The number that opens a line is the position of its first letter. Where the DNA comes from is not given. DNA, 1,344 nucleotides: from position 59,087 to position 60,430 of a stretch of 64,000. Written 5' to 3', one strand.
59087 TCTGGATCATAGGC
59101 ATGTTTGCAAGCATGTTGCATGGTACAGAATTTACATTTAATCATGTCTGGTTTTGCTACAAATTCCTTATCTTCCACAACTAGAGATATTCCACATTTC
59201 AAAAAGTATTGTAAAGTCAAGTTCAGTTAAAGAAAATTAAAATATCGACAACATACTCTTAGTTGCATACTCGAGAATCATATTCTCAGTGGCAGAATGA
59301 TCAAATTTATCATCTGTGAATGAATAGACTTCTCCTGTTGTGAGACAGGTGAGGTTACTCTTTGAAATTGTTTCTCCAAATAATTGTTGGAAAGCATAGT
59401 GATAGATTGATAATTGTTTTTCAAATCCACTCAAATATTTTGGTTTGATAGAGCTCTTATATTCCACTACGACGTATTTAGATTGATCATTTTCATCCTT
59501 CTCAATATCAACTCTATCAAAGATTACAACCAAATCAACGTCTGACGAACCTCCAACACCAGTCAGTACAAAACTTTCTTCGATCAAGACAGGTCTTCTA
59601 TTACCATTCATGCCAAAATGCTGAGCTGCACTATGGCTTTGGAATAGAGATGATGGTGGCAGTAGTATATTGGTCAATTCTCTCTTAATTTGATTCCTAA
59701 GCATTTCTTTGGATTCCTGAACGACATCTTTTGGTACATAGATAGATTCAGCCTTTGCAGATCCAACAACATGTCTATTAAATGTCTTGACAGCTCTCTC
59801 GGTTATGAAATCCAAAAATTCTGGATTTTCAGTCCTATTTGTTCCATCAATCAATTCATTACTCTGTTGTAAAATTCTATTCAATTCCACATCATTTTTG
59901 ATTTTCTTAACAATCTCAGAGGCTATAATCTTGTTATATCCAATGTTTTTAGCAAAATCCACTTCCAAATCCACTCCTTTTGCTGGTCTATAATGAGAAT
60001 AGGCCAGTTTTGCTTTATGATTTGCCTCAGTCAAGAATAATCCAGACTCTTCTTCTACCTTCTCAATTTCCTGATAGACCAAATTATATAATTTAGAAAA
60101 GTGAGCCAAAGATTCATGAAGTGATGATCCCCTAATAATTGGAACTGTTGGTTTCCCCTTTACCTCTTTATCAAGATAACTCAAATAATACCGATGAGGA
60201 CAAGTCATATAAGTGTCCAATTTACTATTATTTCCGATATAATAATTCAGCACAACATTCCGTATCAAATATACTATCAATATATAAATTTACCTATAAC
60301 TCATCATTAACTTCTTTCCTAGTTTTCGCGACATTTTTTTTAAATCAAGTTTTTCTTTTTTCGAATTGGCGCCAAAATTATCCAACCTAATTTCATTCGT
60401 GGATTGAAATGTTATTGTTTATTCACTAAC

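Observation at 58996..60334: Three-exon Exo5/Cas4-type PD-(D/E)xK nuclease with a 1+3 cysteine iron-sulfur signature, invisible as a single ORF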

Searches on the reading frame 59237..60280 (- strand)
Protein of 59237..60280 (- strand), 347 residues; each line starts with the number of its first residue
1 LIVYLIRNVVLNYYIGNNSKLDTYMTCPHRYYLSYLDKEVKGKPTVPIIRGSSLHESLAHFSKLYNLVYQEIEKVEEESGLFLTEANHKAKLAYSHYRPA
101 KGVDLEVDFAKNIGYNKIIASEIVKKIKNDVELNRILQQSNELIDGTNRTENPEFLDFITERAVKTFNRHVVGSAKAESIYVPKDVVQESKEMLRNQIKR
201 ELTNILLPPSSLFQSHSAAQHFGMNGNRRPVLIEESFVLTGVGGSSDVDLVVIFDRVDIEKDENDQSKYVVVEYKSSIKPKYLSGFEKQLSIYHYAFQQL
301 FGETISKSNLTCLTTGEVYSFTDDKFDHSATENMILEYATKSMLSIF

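Call 19: search_protein_representatives(protein=window:59258-60223:-)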
Query: 322 residues. Proteins with E-value up to 0.001 (for the whole library): 16; up to 1e-10: 6; up to 1e-30: 4. The best 16 are listed.
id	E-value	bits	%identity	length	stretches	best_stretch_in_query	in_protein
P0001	3.6e-208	706.2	100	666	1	1-322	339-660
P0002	6.1e-80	285.2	48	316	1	1-322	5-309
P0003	1.4e-50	188.9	46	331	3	206-322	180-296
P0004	5.6e-49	183.6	44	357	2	199-320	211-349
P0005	5.4e-13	65.5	36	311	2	200-309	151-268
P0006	1.0e-10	58.0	34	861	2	206-309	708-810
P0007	4.5e-10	55.9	32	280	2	207-304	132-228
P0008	2.5e-09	53.5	39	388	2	1-46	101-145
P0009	1.4e-07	47.7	29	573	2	205-302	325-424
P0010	2.5e-07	46.9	33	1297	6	1-47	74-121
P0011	4.3e-06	42.8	29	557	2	208-317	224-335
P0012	3.6e-05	39.8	32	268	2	189-303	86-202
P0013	8.9e-05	38.5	29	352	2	1-66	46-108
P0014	9.3e-05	38.4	34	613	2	1-41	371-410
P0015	5.1e-04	36.0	37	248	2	1-45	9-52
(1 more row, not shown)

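Call 21: list_cluster_members(proteins=[P0002, P0003, P0004, P0005, P0006, P0007, P0008, P0009, P0011, P0013])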
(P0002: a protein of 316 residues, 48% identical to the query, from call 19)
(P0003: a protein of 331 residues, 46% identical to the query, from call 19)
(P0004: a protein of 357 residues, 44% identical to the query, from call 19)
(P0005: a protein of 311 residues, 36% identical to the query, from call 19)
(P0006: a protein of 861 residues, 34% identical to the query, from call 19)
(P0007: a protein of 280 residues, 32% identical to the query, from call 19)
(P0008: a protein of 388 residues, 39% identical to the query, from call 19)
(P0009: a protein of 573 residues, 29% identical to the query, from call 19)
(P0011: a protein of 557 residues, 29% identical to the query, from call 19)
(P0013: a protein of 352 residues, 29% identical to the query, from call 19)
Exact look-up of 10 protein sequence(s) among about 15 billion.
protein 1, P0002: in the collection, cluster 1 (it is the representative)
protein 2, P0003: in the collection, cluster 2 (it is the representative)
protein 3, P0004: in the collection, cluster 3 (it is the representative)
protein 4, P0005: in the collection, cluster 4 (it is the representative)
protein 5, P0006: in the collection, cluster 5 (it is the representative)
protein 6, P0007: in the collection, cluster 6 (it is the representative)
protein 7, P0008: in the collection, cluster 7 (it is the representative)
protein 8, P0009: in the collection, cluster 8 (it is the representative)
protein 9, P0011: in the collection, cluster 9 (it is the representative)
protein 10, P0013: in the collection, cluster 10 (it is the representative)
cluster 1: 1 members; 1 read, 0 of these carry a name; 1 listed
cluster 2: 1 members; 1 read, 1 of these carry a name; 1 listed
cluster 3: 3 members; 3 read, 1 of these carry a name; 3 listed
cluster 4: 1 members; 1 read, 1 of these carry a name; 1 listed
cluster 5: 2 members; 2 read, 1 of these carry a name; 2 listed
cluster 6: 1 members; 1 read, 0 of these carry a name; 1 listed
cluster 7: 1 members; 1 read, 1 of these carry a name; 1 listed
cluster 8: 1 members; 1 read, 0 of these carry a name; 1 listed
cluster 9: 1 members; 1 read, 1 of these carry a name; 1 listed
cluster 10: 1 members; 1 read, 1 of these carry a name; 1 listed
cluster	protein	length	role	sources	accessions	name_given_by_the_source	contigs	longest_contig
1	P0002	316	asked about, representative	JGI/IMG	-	-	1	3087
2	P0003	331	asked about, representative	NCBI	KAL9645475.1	hypothetical protein ABK040_002671 [Willaertia magna]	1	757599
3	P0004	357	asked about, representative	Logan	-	-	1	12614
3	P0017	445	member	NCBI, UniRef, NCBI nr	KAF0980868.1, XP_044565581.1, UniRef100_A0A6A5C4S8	hypothetical protein FDP41_012656 [Naegleria fowleri] | PD-(D/E)XK endonuclease-like domain-containing protein n=1 Tax=Naegleria fowleri ... | uncharacterized protein FDP41_012656 [Naegleria fowleri]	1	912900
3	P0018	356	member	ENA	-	-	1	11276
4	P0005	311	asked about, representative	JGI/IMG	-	CRISPR/Cas system-associated exonuclease Cas4 (RecB family)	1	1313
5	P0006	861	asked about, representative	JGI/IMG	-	superfamily I DNA/RNA helicase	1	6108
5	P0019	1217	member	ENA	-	-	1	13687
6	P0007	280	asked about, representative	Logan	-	-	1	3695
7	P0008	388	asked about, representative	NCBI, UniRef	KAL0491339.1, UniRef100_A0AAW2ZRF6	hypothetical protein AKO1_009919 [Acrasis kona] | PD-(D/E)XK endonuclease-like domain-containing protein n=1 Tax=Acrasis kona TaxID=1008807 ...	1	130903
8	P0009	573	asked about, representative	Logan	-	-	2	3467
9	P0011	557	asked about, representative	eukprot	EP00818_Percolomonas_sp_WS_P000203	CAMPEP_0117447536 /NCGR_PEP_ID=MMETSP0759-20121206/6928_1 /TAXON_ID=63605 ...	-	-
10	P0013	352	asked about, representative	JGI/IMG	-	CRISPR/Cas system-associated exonuclease Cas4 (RecB family)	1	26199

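Call 26: find_encoding_contigs(protein=P0017, flank=4000, max_places=2)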
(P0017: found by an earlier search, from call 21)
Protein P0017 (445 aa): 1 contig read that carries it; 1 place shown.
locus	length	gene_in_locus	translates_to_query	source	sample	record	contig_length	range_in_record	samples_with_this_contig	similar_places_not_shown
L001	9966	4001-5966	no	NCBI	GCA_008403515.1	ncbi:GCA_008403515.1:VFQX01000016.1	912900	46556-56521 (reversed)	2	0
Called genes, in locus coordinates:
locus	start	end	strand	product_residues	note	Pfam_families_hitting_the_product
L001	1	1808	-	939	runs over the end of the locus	-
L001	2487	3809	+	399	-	PF03351:DOMON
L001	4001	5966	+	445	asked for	PF12705:PDDEXK_1 (weak)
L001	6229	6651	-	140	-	PF02221:E1_DerP2_DerF2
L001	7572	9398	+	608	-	PF13599:Pentapeptide_4 (weak), PF00805:Pentapeptide, PF13576:Pentapeptide_3 (faint), PF00805:Pentapeptide (weak)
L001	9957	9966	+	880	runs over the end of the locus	-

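Call 27: find_encoding_contigs(protein=P0003, flank=4000, max_places=2)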
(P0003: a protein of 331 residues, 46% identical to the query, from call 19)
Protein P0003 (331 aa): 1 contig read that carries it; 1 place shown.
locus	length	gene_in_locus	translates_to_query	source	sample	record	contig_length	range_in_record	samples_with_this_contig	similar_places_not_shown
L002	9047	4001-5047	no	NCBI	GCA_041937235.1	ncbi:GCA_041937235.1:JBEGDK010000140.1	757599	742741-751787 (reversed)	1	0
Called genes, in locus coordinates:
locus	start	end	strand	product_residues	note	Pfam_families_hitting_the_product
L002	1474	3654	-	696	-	PF04784:DUF547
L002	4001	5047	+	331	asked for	PF12705:PDDEXK_1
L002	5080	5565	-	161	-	-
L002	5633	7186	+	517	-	PF08572:PRP3, PF06544:Prp3_C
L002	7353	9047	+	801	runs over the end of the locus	PF00512:HisKA, PF02518:HATPase_c, PF00072:Response_reg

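Call 39: find_encoding_contigs(protein=P0013, flank=8000, max_places=2)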
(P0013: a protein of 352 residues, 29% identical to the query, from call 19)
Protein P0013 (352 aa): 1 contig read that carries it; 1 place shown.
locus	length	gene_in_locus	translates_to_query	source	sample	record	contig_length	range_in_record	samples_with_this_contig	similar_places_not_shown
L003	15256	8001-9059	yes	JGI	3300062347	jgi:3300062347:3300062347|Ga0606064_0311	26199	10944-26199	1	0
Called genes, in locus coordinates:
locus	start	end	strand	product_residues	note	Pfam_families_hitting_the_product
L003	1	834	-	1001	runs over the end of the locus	PF00069:Pkinase, PF07714:PK_Tyr_Ser-Thr, PF00514:Arm (faint)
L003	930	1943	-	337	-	-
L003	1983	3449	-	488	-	PF12796:Ank_2 (weak)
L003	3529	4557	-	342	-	PF08240:ADH_N, PF00107:ADH_zinc_N, PF13602:ADH_zinc_N_2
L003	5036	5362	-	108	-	-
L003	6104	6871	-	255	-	PF00909:Ammonium_transp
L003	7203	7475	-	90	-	PF00909:Ammonium_transp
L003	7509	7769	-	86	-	PF00909:Ammonium_transp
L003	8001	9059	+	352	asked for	PF12705:PDDEXK_1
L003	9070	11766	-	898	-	PF00515:TPR_1 (faint), PF13431:TPR_17 (faint), PF04733:Coatomer_E (faint), PF07719:TPR_2 (faint), PF13176:TPR_7 (faint), PF13371:TPR_9 (faint), PF13414:TPR_11 (faint), PF12895:ANAPC3 (weak), +9 more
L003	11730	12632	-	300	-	PF00704:Glyco_hydro_18 (weak)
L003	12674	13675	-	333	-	PF12146:Hydrolase_4, PF00561:Abhydrolase_1 (weak), PF12697:Abhydrolase_6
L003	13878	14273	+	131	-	-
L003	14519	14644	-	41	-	-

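Call 40: find_encoding_contigs(protein=P0008, flank=3000, max_places=1)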
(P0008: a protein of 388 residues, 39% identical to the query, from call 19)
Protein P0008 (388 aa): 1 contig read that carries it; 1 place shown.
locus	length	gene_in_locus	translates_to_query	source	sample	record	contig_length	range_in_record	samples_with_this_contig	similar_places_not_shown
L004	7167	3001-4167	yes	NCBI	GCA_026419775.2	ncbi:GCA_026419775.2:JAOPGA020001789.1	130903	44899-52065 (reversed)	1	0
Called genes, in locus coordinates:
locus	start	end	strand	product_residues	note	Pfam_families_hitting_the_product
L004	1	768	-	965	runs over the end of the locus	PF01804:Penicil_amidase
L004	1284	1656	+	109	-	PF20825:Saposin (weak)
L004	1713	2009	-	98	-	-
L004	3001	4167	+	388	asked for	PF12705:PDDEXK_1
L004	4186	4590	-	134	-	-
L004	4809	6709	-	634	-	-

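Call 41: predict_structure(alignment_id=A2)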
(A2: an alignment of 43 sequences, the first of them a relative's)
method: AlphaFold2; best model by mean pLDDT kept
length: 331 residues; sequences in the alignment: 43
mean_pLDDT: 85.0   pTM: 0.84
mean pLDDT of the five models: 85.0, 84.6, 84.0, 83.9, 83.4
residues with pLDDT >= 90: 217; 70-90: 41; 50-70: 59; < 50: 14
segments of 3 or more residues with pLDDT < 50: 172-179
pLDDT, mean of each block of 10 residues (from residue 1): 52 94 93 93 95 97 87 55 67 94 96 95 94 88 64 59 59 44 91 97 97 89 96 93 97 98 96 94 98 93 79 92 72 40
secondary structure, 60 per line:
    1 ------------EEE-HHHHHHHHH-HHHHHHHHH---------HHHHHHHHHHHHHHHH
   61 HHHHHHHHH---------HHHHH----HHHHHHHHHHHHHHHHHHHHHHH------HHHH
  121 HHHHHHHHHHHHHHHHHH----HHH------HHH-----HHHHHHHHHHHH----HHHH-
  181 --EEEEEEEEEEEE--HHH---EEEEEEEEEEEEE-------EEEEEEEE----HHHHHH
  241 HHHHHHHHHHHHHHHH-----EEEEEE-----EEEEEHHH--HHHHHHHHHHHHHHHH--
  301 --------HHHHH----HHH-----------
elements in order: E13-15 H17-25 H27-35 H45-69 H79-83 H88-110 H117-138 H160-171 H176-179 E183-194 E203-215 E223-230 H235-256 E262-267 E273-277 H283-298 H309-313

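Call 43: fold_search(model_id=the predicted structure, library=pdb)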
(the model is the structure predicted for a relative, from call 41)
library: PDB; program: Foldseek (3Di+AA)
matches with E <= 10: 400; with E <= 0.001: 14
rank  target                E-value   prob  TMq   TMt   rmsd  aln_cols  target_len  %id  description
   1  9iac_B                3.0e-06  1.00  0.53  0.64   5.5       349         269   11  Structure of the Argonaute-associated Cas4 family protein 1 (ACE1) from Microcystis aeruginosa (MaACE1) (released 2025-04-23)
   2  9iac_A                3.0e-06  1.00  0.53  0.64   5.5       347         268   12  Structure of the Argonaute-associated Cas4 family protein 1 (ACE1) from Microcystis aeruginosa (MaACE1) (released 2025-04-23)
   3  5ean_A                8.1e-06  1.00  0.50  0.18  10.0       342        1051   14  Crystal structure of Dna2 in complex with a 5' overhang DNA (released 2015-11-18)
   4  5eax_A                1.3e-05  1.00  0.49  0.17   9.4       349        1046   14  Crystal structure of Dna2 in complex with an ssDNA (released 2015-11-18)
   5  4cei_B                1.7e-05  1.00  0.40  0.14  13.2       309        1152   13  Crystal structure of ADPNP-bound AddAB with a forked DNA substrate (released 2014-03-12)
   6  9iab_B                2.9e-05  1.00  0.49  0.59   7.3       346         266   13  Structure of the Argonaute-associated Cas4 family protein 1 (ACE1) from Chroococcidiopsis thermalis (CtACE1) (released 2025-04-23)
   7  9np6_A                3.1e-05  1.00  0.48  0.20   6.0       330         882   14  Cryo-EM structure of AdnA(D934A)-AdnB(D1014A) in complex with AMPPNP and blunt end DNA (released 2025-03-19)
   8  9iab_A                5.0e-05  1.00  0.51  0.62   7.5       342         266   13  Structure of the Argonaute-associated Cas4 family protein 1 (ACE1) from Chroococcidiopsis thermalis (CtACE1) (released 2025-04-23)
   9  6ppr_A                5.3e-05  1.00  0.47  0.21   6.9       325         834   14  Cryo-EM structure of AdnA(D934A)-AdnB(D1014A) in complex with AMPPNP and DNA (released 2019-11-20)
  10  7sjr_A                1.3e-04  1.00  0.50  0.20   5.7       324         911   14  Cryo-EM structure of AdnA-AdnB(W325A) in complex with DNA and AMPPNP (released 2021-12-22)
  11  5eaw_A                1.4e-04  1.00  0.50  0.18   9.4       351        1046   14  Crystal structure of Dna2 nuclease-helicase (released 2015-11-18)
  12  8d3l_J                1.6e-04  1.00  0.32  0.47  10.9       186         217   17  Type I-C Cas4-Cas1-Cas2 complex bound to a PAM/PAM prespacer (released 2022-11-02)
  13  8d3l_I                3.3e-04  1.00  0.33  0.48   5.5       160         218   21  Type I-C Cas4-Cas1-Cas2 complex bound to a PAM/PAM prespacer (released 2022-11-02)
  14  4ic1_D                5.8e-04  1.00  0.31  0.47  10.2       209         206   20  Crystal structure of SSO0001 (released 2013-01-16)
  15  6ppj_A                1.0e-03  1.00  0.44  0.18   6.4       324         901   14  Cryo-EM structure of AdnA(D934A)-AdnB(D1014A) in complex with AMPPNP (released 2019-11-20)
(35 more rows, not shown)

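Call 52: search_protein_families(library=pfam, proteins=[window:59237-60280:-, P0017, P0003, P0008, P0011, P0013], max_evalue=1)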
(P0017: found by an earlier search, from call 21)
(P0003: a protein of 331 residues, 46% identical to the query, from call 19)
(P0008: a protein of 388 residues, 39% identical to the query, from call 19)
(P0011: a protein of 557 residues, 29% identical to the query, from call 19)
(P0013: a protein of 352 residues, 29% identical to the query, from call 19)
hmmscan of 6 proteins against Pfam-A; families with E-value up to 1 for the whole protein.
window:59237-60280:- (347 aa): 1 family
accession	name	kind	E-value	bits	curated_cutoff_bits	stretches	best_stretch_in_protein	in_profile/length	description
PF12705.13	PDDEXK_1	-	9.9e-15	55.6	22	2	226-324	109-191/247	PD-(D/E)XK nuclease superfamily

P0017 (445 aa): 3 families
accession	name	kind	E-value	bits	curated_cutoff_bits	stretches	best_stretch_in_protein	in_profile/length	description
PF12705.13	PDDEXK_1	-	2.9e-14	54.1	22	2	8-62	2-51/247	PD-(D/E)XK nuclease superfamily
PF01930.23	Cas_Cas4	-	0.00042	20.9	22.7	1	317-416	65-159/160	Domain of unknown function DUF83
PF08696.17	Dna2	-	0.087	13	22.4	0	7-58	55-105/204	DNA replication factor Dna2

P0003 (331 aa): 4 families
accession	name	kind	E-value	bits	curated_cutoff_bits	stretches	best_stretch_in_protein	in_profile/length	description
PF12705.13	PDDEXK_1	-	2.6e-19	70.6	22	1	15-322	2-247/247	PD-(D/E)XK nuclease superfamily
PF01930.23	Cas_Cas4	-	0.00026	21.6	22.7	1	208-322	51-159/160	Domain of unknown function DUF83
PF06023.18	Csa1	-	0.021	14.7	27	1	24-103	53-135/292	CRISPR-associated exonuclease Csa1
PF22744.3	Toast-rack_PspC-Cterm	-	0.19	11.9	27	0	268-316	86-134/136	ToastRack found in some PspC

P0008 (388 aa): 4 families
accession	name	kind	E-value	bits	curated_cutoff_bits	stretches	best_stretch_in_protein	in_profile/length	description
PF12705.13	PDDEXK_1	-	3.6e-26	93.1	22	1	97-383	2-247/247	PD-(D/E)XK nuclease superfamily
PF01930.23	Cas_Cas4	-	0.00014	22.4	22.7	1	280-383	63-159/160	Domain of unknown function DUF83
PF19095.5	DUF5783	-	0.086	13.4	32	1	148-177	5-34/105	Family of unknown function (DUF5783)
PF16071.10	DUF4812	-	0.11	12.7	25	0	77-89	2-14/65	Domain of unknown function (DUF4812)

P0011 (557 aa): 2 families
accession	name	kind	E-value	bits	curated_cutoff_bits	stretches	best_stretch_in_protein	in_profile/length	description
PF12705.13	PDDEXK_1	-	5.9e-23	82.5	22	2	223-365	109-247/247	PD-(D/E)XK nuclease superfamily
PF01930.23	Cas_Cas4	-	1.4e-05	25.7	22.7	1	265-364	63-158/160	Domain of unknown function DUF83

P0013 (352 aa): 6 families
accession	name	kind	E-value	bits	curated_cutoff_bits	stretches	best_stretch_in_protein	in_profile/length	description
PF12705.13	PDDEXK_1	-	5.9e-25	89.1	22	1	41-339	1-247/247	PD-(D/E)XK nuclease superfamily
PF24616.1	DUF7624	-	0.03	14.9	27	1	162-226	32-94/134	Domain of unknown function (DUF7624)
PF02374.21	ArsA_ATPase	-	0.077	12.6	24.3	1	267-335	193-260/305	Anion-transporting ATPase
PF12690.13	BsuPI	-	0.13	12.7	22.9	1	229-265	28-66/101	Intracellular proteinase inhibitor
PF22339.1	YgxA-like_sub_bind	-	0.24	12.2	27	1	241-317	4-77/100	YgxA-like substrate binding domain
PF19240.4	DUF5890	-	0.83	10.1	27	1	251-289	25-63/75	Family of unknown function (DUF5890)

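Call 57: fold_search(model_id=the predicted structure, library=viral)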
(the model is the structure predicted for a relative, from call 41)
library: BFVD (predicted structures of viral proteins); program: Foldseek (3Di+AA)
matches with E <= 10: 582; with E <= 0.001: 96
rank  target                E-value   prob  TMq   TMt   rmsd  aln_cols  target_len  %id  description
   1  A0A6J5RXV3            1.1e-11  1.00  0.58  0.72   4.9       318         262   17  COG2887 RecB family exonuclease [uncultured Caudovirales phage]
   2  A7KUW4                2.4e-11  1.00  0.59  0.71   5.8       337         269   14  (no name in the UniProt tables at hand)
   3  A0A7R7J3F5            3.3e-11  1.00  0.53  0.65  10.3       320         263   20  (no name in the UniProt tables at hand)
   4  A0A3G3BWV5            3.9e-11  1.00  0.55  0.54   7.4       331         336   16  (no name in the UniProt tables at hand)
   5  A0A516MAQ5            2.6e-10  1.00  0.55  0.69   4.8       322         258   17  (no name in the UniProt tables at hand)
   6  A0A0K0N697            7.8e-10  1.00  0.54  0.46   5.6       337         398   14  PD-(D/E)XK endonuclease-like domain-containing protein [Tsukamurella phage TIN4]
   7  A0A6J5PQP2            1.2e-09  1.00  0.58  0.66   5.0       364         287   14  PD-(D/E)XK nuclease superfamily [uncultured Caudovirales phage]
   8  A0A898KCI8            3.7e-09  1.00  0.53  0.57   5.7       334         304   12  (no name in the UniProt tables at hand)
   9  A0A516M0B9            4.9e-09  1.00  0.51  0.57   7.1       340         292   15  (no name in the UniProt tables at hand)
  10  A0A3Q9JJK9            5.8e-09  1.00  0.52  0.30   6.1       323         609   15  (no name in the UniProt tables at hand)
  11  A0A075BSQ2            7.2e-09  1.00  0.46  0.41  12.9       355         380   17  PD-(D/E)XK endonuclease-like domain-containing protein [Microcystis phage MaMV-DC]
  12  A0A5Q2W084            1.2e-08  1.00  0.53  0.68   5.9       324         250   17  (no name in the UniProt tables at hand)
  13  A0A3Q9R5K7            1.7e-08  1.00  0.55  0.69   5.6       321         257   14  (no name in the UniProt tables at hand)
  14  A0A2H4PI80            3.2e-08  1.00  0.51  0.60   6.0       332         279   14  Cas4 family exonuclease [Streptomyces phage WRightOn]
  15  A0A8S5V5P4            4.0e-08  1.00  0.44  0.46   7.5       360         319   10  PD-(D/E)XK nuclease superfamily protein [Myoviridae sp. ct4uh47]
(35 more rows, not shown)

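Call 59: list_cluster_members(proteins=[P0001, P0015, P0012, P0014])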
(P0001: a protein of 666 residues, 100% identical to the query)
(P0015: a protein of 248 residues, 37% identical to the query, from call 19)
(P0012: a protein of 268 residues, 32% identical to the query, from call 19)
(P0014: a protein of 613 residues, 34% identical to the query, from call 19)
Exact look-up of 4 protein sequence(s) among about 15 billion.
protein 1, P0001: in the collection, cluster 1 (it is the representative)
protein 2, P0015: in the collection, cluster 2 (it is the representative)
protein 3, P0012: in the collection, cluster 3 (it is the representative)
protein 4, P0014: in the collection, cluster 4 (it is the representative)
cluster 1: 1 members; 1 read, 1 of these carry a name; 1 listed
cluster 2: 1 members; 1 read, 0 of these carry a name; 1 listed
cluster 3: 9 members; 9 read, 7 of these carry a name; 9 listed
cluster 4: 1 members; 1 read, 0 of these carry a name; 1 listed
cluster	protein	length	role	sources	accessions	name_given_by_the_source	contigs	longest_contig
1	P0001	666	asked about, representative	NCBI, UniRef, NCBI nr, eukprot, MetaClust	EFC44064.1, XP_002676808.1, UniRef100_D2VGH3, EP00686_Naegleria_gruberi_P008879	predicted protein [Naegleria gruberi] | Predicted protein n=1 Tax=Naegleria gruberi TaxID=5762 RepID=D2VGH3_NAEGR | uncharacterized protein NAEGRDRAFT_49343 [Naegleria gruberi]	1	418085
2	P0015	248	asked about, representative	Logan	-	-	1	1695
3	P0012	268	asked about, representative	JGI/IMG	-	putative RecB family exonuclease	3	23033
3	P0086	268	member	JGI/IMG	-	putative RecB family exonuclease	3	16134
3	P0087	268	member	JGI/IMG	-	putative RecB family exonuclease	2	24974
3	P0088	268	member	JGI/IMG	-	putative RecB family exonuclease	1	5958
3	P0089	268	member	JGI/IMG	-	putative RecB family exonuclease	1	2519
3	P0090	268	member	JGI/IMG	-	putative RecB family exonuclease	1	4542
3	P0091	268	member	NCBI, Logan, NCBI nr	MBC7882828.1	MAG: PD-(D/E)XK nuclease family protein [Anaerolineae bacterium] | PD-(D/E)XK nuclease family protein [Gloeobacterales cyanobacterium ES-bin-313]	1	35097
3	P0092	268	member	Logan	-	-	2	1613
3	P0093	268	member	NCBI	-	-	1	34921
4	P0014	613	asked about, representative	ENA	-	-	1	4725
